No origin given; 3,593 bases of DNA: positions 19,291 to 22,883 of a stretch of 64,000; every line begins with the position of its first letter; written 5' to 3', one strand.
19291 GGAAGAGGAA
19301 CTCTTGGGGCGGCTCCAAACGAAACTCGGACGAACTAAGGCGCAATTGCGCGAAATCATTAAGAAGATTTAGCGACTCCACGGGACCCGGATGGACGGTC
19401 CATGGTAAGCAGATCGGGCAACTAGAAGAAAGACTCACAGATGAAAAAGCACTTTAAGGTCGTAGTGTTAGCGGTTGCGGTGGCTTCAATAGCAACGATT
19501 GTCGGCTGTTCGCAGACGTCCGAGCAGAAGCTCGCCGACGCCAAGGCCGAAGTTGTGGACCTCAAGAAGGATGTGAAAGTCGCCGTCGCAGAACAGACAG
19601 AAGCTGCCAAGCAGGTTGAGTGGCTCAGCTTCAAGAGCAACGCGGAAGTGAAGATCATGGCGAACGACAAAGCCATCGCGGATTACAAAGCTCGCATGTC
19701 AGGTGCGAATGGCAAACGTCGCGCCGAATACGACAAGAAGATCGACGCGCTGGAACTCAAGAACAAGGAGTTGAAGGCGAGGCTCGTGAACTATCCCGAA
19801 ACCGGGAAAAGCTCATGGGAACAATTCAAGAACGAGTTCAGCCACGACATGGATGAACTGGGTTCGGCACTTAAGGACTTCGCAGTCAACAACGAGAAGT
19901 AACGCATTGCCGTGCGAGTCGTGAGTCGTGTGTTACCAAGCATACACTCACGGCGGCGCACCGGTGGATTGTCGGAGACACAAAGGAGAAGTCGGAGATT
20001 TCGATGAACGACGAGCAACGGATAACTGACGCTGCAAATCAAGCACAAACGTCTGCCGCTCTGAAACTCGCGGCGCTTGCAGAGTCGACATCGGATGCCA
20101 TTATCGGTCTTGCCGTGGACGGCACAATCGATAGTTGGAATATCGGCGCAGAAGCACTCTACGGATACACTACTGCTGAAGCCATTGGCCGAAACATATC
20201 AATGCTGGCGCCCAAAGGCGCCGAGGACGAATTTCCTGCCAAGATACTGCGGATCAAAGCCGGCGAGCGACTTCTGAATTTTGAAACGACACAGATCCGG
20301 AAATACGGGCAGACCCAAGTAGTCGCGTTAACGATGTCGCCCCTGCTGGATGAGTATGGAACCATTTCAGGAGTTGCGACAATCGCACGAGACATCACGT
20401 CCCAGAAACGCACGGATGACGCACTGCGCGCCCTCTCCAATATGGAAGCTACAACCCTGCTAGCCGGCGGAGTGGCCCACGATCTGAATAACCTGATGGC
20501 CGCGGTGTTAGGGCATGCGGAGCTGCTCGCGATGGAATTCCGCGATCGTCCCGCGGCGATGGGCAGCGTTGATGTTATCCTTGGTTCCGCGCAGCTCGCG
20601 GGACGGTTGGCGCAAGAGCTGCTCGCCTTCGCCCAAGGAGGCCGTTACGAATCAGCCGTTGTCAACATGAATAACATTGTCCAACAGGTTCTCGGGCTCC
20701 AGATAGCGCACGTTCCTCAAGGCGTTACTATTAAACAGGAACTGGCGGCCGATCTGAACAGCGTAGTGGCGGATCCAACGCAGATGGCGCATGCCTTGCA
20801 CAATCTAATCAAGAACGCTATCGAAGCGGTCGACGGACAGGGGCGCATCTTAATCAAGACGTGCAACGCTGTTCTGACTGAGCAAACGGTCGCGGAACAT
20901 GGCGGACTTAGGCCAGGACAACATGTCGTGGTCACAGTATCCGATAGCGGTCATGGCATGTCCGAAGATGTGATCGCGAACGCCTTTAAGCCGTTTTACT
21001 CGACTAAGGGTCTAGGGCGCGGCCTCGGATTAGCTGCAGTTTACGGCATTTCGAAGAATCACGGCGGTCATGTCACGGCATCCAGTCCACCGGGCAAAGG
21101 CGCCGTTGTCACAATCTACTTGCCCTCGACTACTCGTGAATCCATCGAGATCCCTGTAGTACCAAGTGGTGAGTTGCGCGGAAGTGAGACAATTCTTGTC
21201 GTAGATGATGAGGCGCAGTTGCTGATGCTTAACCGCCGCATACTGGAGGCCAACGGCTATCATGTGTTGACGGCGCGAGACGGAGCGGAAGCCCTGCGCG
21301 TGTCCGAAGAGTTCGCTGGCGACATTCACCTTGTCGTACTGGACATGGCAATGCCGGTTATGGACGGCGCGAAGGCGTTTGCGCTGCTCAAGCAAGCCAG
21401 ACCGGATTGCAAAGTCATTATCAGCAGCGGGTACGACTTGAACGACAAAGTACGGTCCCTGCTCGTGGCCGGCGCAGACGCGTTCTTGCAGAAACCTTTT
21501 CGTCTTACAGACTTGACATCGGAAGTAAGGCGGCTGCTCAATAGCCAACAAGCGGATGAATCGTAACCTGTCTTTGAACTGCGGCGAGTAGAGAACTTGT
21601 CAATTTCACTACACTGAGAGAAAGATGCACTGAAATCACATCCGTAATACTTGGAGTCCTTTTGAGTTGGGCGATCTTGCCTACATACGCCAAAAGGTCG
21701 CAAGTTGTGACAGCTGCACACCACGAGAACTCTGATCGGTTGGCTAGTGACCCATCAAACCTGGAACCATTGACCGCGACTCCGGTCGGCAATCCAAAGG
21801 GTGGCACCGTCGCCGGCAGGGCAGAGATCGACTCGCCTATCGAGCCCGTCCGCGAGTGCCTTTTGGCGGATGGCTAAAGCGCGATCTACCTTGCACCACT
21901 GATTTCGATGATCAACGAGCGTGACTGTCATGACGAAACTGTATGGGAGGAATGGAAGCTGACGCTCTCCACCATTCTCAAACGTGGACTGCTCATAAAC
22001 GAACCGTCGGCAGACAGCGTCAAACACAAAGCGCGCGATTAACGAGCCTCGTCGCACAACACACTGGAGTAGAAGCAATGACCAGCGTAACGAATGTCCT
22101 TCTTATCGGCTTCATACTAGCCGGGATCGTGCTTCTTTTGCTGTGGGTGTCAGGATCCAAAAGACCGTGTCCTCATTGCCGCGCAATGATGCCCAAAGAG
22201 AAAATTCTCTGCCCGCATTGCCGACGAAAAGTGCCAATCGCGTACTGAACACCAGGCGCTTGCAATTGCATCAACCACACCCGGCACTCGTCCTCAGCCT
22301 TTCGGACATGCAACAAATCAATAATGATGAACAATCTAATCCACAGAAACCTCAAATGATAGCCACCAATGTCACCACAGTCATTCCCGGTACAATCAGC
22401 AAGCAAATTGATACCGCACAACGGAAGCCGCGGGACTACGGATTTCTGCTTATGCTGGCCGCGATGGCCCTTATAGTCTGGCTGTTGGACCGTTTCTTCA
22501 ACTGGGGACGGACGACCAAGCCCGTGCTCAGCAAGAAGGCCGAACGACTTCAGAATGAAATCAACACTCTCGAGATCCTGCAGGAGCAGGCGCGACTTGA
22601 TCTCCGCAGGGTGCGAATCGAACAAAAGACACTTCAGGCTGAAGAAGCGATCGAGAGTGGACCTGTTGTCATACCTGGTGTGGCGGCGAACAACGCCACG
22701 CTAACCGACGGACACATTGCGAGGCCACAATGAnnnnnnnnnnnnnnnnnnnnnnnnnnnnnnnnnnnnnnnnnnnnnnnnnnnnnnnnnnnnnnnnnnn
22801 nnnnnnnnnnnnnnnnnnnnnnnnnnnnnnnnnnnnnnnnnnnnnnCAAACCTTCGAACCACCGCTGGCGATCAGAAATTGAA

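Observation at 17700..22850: Diverged segmental duplication of a small-protein module downstream of TetR, containing a Zn-ribbon TM miniprotein, a TM coiled-coil protein and a 38-aa TM miniprotein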

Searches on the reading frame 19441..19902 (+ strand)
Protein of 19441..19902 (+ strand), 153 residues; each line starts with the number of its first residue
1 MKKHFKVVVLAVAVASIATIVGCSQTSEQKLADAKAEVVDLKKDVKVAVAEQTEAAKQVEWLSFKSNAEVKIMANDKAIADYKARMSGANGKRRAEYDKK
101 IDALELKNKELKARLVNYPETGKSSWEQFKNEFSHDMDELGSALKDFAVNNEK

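Call 3: search_protein_families(library=pfam, max_evalue=1, proteins=[window:19441-19902:+])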
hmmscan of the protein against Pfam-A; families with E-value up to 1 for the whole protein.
window:19441-19902:+ (153 aa): 9 families
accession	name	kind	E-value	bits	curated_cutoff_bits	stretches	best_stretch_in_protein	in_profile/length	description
PF00038.26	Filament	-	0.0039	17.3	40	1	93-152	12-71/313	Intermediate filament protein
PF14915.12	CCDC144C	-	0.0091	15.1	35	1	67-120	360-413/534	CCDC144C protein coiled-coil region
PF07286.17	D-Glu_cyclase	-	0.052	13.9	25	1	19-79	3-63/143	D-glutamate cyclase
PF18539.7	DUF5625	-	0.081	13.6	26.9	1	71-113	65-109/131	Domain of unknown function (DUF5625)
PF14775.11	NYD-SP28_assoc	-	0.15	12.6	27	1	93-118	34-59/60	Sperm tail C-terminal domain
PF04632.18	FUSC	-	0.19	10.8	30.9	1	13-106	169-265/660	Fusaric acid resistance protein family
PF25764.1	KIF21A_4th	-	0.44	10.6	33.1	0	35-118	60-123/183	KIF21A-like domain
PF20882.2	Sos7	-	0.73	10.5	27.3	0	27-60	39-72/75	Kinetochore protein Sos7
PF07926.17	TPR_MLP1_2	-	0.85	10.1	36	0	25-151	11-119/129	TPR/MLP1/MLP2-like protein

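Call 40: search_protein_families(library=ncbifam, max_evalue=0.1, proteins=[window:19441-19902:+])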
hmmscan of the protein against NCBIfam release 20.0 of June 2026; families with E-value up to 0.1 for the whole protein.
window:19441-19902:+ (153 aa): 10 families
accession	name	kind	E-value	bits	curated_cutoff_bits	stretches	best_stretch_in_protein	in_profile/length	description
NF052504.1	sll1863_fam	domain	9.8e-12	44.9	35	1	65-148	6-89/93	sll1863 family stress response protein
NF053532.1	lipo_SCO4651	subfamily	0.00045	20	65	1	8-89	4-81/277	SCO4651 family lipoprotein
NF040598.1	Ala_zip_lipo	subfamily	0.005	17.3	43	1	6-60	1-60/90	Lpp/OprI family alanine-zipper lipoprotein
NF033914.0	antiphage_ZorA_1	subfamily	0.0061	14.9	190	1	44-149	479-585/619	anti-phage ZorAB system protein ZorA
NF052344.1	slr1601_fam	subfamily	0.032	14.3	70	1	5-46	13-54/91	slr1601 family putative cell division protein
NF045961.1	MAG5150_fam_LP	equivalog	0.037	13.4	80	1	1-58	1-59/331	MAG5150 family histidine triad lipoprotein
NF032898.2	APH_3p_II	exception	0.042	13.2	360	1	19-77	17-75/256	APH(3')-II family aminoglycoside O-phosphotransferase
NF038021.1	mannan_LmeA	exception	0.053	12.9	325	0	6-52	8-54/264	mannan chain length control protein LmeA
NF050142.1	PG1828_fam_lipo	equivalog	0.076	13.8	50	0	6-45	3-47/59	PG1828 family lipoprotein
NF003969.0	PRK05463.1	equivalog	0.087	11.7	324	0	17-63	115-161/266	putative hydro-lyase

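Call 44: search_protein_families(library=phrogs, max_evalue=0.1, proteins=[window:19441-19902:+])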
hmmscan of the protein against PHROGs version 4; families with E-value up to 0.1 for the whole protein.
window:19441-19902:+ (153 aa): 3 families
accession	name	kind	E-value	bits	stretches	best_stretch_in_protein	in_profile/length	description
phrog_38646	-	unknown function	0.043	15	1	64-137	11-79/96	-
phrog_4580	-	transcription regulation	0.076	14.2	0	96-115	5-24/38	transcription factor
phrog_12728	-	unknown function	0.089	14.1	0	1-47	1-44/98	-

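Call 45: search_protein_families(library=padloc, max_evalue=0.1, proteins=[window:19441-19902:+])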
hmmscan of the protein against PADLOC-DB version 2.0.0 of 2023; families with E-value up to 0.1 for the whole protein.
window:19441-19902:+ (153 aa): 2 families
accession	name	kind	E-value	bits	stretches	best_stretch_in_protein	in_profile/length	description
PDLC04264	PDC-M01B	-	0.002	16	1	28-101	21-95/282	-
PDLC01082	C3a168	-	0.015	12.8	0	29-76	246-292/318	Unknown function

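Call 82: find_encoding_contigs(protein=window:19441-19902:+, flank=7000, max_places=10)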
Protein window:19441-19902:+ (153 aa): 6 contigs read that carry it; 6 places shown.
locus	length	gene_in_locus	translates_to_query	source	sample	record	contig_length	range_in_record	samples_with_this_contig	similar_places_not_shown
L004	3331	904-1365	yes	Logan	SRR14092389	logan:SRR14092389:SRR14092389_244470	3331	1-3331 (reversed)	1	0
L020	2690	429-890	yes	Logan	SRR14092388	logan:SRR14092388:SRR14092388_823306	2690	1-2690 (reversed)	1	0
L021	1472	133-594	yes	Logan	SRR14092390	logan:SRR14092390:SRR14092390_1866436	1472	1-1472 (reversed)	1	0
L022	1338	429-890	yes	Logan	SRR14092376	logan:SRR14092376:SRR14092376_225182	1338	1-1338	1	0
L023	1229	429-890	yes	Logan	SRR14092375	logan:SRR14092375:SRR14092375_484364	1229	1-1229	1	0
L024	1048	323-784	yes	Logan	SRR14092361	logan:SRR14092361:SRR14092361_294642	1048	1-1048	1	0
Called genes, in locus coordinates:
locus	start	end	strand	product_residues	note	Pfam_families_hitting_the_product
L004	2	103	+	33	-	?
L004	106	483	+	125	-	-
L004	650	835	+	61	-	PF05532:CsbD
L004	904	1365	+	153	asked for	-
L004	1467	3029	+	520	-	PF00989:PAS, PF08448:PAS_4, PF13426:PAS_9, PF00512:HisKA (weak), PF02518:HATPase_c, PF00072:Response_reg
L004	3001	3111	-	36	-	-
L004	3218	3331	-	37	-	?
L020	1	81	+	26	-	?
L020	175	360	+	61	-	PF05532:CsbD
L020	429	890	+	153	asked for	-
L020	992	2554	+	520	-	PF00989:PAS, PF08448:PAS_4, PF13426:PAS_9, PF00512:HisKA (weak), PF02518:HATPase_c, PF00072:Response_reg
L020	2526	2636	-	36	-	-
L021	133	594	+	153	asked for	-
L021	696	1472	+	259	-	?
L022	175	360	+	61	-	PF05532:CsbD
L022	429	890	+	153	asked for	-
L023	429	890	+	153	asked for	-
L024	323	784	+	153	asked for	-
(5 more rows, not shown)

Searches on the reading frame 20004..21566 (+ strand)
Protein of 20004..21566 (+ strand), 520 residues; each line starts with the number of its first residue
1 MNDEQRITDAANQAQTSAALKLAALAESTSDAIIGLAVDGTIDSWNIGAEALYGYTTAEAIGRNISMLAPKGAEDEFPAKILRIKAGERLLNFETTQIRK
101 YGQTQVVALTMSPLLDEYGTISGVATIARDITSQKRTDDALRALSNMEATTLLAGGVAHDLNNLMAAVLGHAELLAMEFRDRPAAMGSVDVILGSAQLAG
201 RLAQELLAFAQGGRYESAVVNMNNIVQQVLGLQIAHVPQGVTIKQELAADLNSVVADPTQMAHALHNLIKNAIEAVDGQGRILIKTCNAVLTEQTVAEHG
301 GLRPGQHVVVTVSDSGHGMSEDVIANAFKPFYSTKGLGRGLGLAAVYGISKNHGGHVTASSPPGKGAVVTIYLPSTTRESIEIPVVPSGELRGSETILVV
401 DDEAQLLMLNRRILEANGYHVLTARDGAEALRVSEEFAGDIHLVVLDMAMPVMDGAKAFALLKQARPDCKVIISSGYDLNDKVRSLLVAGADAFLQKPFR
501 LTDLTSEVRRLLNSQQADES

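Call 3: search_protein_families(library=pfam, max_evalue=1, proteins=[window:20004-21566:+])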
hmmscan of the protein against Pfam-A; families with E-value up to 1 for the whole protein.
window:20004-21566:+ (520 aa): 13 families
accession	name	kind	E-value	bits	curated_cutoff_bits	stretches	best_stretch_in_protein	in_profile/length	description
PF00072.30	Response_reg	-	3e-23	82.6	30.2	1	397-508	1-110/111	Response regulator receiver domain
PF02518.31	HATPase_c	-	1.3e-21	77.6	26.4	1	257-376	2-110/111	Histidine kinase-, DNA gyrase B-, and HSP90-like ATPase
PF08448.16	PAS_4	-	2.8e-13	50.5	23.1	1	27-136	2-110/110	PAS fold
PF13426.13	PAS_9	-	6.6e-13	49.3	27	1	31-132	2-102/103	PAS domain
PF00989.32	PAS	-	8.1e-12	45.6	22.6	1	22-131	3-113/113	PAS fold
PF00512.31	HisKA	-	4.5e-06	27.1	26.9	1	153-211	5-62/66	His Kinase A (phospho-acceptor) domain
PF13596.12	PAS_10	-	0.004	18.2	22.1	1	57-132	35-106/106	PAS domain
PF13589.12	HATPase_c_3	-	0.0099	16.3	25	1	261-335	3-61/137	Histidine kinase-, DNA gyrase B-, and HSP90-like ATPase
PF13188.13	PAS_8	-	0.017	15.4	21.8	1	21-65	2-43/65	PAS domain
PF08447.18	PAS_3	-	0.14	12.9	25.6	1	44-125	3-86/89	PAS fold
PF07591.16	PT-HINT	-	0.19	12.4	27.7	1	272-335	10-73/137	Pretoxin HINT domain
PF14501.12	HATPase_c_5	-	0.21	11.9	22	0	260-278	5-23/102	GHKL domain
PF06830.16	Root_cap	-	0.26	11.9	27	1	447-471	30-54/57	Root cap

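Call 40: search_protein_families(library=ncbifam, max_evalue=0.1, proteins=[window:20004-21566:+])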
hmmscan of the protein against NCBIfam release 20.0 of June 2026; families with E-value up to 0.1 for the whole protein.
window:20004-21566:+ (520 aa): 155 families (the best 25 are shown)
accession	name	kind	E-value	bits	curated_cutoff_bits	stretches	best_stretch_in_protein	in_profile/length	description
NF010076.0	PRK13557.1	subfamily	1e-82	278.3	631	1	52-515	65-536/540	histidine kinase famiy protein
NF046020.1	HisKinCckABruc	equivalog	5.6e-77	259.4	1000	1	9-512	335-867/868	cell cycle histidine kinase CckA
NF010411.0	PRK13837.1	equivalog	2.9e-67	227.3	647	1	119-517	419-817/828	two-component system VirA-like sensor kinase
NF046026.1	HisKinCckACaul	equivalog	1.9e-61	208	1000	1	129-512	281-676/678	cell cycle histidine kinase CckA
NF008468.0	PRK11360.1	equivalog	2.2e-53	181.6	646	1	25-379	273-612/616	two-component system sensor histidine kinase AtoS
NF052574.1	HisKinEspCMyxo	equivalog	2.8e-42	144.8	1200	1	50-512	318-783/785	serine histidine kinase EspC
NF052573.1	HisKinEspAMyxo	equivalog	3.2e-39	134.6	1400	1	12-510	245-748/755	serine histidine kinase EspA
NF007688.0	PRK10364.1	equivalog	5e-35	121.1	479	1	127-378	217-454/460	two-component system sensor histidine kinase ZraS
NF041777.1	sens_FixL_Rhizob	equivalog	1.2e-31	109.9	850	1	18-377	121-483/485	sensor protein FixL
NF008302.0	PRK11091.1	equivalog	4.3e-31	107.9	838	1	46-519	181-650/779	aerobic respiration two-component sensor histidine kinase ArcB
TIGR02956.1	TMAO_torS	equivalog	3.5e-27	94.9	676.5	1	158-518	472-826/967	TMAO reductase system sensor histidine kinase/response regulator TorS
NF047466.1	hybrid_RR_LvrB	exception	2.1e-25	89.7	500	2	138-374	140-375/377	hybrid histidine kinase/response regulator LvrB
TIGR00229.1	sensory_box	domain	9.8e-24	83.9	22.9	1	22-140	7-125/126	PAS domain S-box protein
NF046044.1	PnpS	equivalog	1.6e-22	80.1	400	1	11-374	46-390/390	two-component system histidine kinase PnpS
NF008293.1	PRK11073.1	equivalog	2.3e-22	79.7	240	1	85-374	71-346/349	nitrogen regulation protein NR(II)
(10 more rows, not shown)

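Call 45: search_protein_families(library=padloc, max_evalue=0.1, proteins=[window:20004-21566:+])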
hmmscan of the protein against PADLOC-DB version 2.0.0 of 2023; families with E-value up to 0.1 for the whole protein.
window:20004-21566:+ (520 aa): 3 families
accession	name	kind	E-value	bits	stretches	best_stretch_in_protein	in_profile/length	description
PDLC04055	PD-T4-6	-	7.9e-06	22.9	1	393-519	364-490/496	-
PDLC00405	SduA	-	0.00014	19.5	1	394-455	6-65/323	DUF4263 domain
PDLC04725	PDC-M60B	-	0.042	11.7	0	396-455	5-64/158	-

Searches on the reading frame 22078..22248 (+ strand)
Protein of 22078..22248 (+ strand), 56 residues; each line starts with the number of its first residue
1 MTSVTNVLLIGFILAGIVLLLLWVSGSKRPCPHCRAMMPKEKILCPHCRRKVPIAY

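Call 20: find_homologous_proteins(query=window:22078-22245:+, max_evalue=1)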
Query seq(56 aa): 51 candidates shared short words with the query, none scored E <= 1.

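Call 44: search_protein_families(library=phrogs, max_evalue=0.1, proteins=[window:22078-22248:+])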
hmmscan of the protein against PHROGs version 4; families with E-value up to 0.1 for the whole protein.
window:22078-22248:+ (56 aa): 2 families
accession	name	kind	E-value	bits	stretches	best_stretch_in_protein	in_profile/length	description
phrog_8032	-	unknown function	0.00013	23.1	1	9-52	49-97/173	-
phrog_8436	-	unknown function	0.026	15.6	1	25-51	60-86/110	-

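Call 78: predict_structure(alignment_id=A5)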
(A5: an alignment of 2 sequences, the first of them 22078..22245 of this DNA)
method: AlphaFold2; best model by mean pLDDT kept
length: 56 residues; sequences in the alignment: 2
mean_pLDDT: 71.5   pTM: 0.34
mean pLDDT of the five models: 71.5, 70.3, 68.9, 66.2, 65.1
residues with pLDDT >= 90: 8; 70-90: 15; 50-70: 33; < 50: 0
segments of 3 or more residues with pLDDT < 50: none
pLDDT, mean of each block of 10 residues (from residue 1): 84 89 65 63 65 59
secondary structure, 60 per line:
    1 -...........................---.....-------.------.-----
elements in order: H2-28 H32-36

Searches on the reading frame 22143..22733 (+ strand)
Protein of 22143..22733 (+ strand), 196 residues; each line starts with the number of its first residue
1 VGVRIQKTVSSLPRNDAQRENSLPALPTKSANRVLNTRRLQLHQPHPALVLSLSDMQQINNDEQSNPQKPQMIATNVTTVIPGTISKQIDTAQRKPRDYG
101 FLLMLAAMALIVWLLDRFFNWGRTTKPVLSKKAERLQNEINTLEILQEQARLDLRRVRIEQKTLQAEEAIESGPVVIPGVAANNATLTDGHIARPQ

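Call 3: search_protein_families(library=pfam, max_evalue=1, proteins=[window:22143-22733:+])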
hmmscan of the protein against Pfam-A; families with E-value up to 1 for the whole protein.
window:22143-22733:+ (196 aa): 3 families
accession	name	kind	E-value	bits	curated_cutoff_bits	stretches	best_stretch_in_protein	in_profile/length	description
PF11906.13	DUF3426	-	0.0059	17.1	27.7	1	102-187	5-81/147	Protein of unknown function (DUF3426)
PF10883.13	DUF2681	-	0.049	14.4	28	1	104-166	6-68/90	Protein of unknown function (DUF2681)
PF07898.18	DUF1676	-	0.11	13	24.3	1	10-109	53-131/170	Protein of unknown function (DUF1676)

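Call 76: find_encoding_contigs(protein=window:22143-22733:+, flank=4000, max_places=6)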
Protein window:22143-22733:+ (196 aa): no gene with exactly this product is on record in the collection.
